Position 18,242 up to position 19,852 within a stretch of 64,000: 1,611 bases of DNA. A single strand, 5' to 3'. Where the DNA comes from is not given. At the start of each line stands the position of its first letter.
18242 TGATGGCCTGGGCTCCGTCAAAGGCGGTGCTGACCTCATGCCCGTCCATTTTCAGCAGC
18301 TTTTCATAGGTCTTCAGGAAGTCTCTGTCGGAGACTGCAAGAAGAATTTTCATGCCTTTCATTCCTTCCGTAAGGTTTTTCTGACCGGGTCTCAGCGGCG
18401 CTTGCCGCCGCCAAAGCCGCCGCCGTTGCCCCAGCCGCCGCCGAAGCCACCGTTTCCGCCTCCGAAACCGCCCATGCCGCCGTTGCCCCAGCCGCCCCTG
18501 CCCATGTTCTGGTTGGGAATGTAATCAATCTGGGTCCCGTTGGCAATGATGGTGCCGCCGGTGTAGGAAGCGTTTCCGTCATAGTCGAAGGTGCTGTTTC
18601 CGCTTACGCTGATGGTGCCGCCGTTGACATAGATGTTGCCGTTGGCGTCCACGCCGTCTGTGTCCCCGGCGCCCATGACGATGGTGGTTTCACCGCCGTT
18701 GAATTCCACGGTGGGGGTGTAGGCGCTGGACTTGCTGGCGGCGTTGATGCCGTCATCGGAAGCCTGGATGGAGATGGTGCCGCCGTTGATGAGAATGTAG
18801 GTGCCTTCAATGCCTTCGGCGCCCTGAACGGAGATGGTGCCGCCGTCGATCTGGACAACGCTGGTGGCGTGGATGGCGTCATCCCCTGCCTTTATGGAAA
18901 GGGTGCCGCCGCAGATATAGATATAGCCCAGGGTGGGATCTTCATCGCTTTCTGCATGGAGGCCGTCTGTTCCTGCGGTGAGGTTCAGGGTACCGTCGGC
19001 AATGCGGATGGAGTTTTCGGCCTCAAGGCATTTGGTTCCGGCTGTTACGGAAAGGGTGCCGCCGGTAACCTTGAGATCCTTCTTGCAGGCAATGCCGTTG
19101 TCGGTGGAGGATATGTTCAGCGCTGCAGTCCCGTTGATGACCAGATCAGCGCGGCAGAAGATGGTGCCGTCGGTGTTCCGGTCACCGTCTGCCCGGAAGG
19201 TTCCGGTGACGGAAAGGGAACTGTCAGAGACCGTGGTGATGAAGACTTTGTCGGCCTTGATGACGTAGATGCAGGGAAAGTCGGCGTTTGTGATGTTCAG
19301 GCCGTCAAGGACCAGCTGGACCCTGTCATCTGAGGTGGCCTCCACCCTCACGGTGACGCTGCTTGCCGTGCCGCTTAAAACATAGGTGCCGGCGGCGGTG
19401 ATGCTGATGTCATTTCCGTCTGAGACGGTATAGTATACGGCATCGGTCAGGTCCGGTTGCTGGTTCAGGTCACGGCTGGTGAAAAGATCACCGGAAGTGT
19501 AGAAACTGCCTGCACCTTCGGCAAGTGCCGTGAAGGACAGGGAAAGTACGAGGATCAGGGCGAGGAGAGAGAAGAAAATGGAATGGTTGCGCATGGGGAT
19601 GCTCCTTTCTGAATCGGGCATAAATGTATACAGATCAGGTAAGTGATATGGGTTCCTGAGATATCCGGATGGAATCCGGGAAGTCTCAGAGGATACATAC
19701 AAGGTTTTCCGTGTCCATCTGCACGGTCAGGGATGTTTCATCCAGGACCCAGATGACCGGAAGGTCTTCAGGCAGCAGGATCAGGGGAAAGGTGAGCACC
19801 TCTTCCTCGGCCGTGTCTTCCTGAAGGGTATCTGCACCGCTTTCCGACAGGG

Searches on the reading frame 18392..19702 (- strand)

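Call 27: search_protein_families(library=pfam, proteins=[window:18392-19702:-], max_evalue=0.00001)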
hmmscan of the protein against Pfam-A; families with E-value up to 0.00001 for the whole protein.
window:18392-19702:- (436 aa): 1 family
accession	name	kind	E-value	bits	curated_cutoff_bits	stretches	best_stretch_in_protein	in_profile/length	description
PF14262.12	Cthe_2159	-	8.7e-67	225.6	25.8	2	95-344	1-259/262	Carbohydrate-binding domain-containing protein Cthe_2159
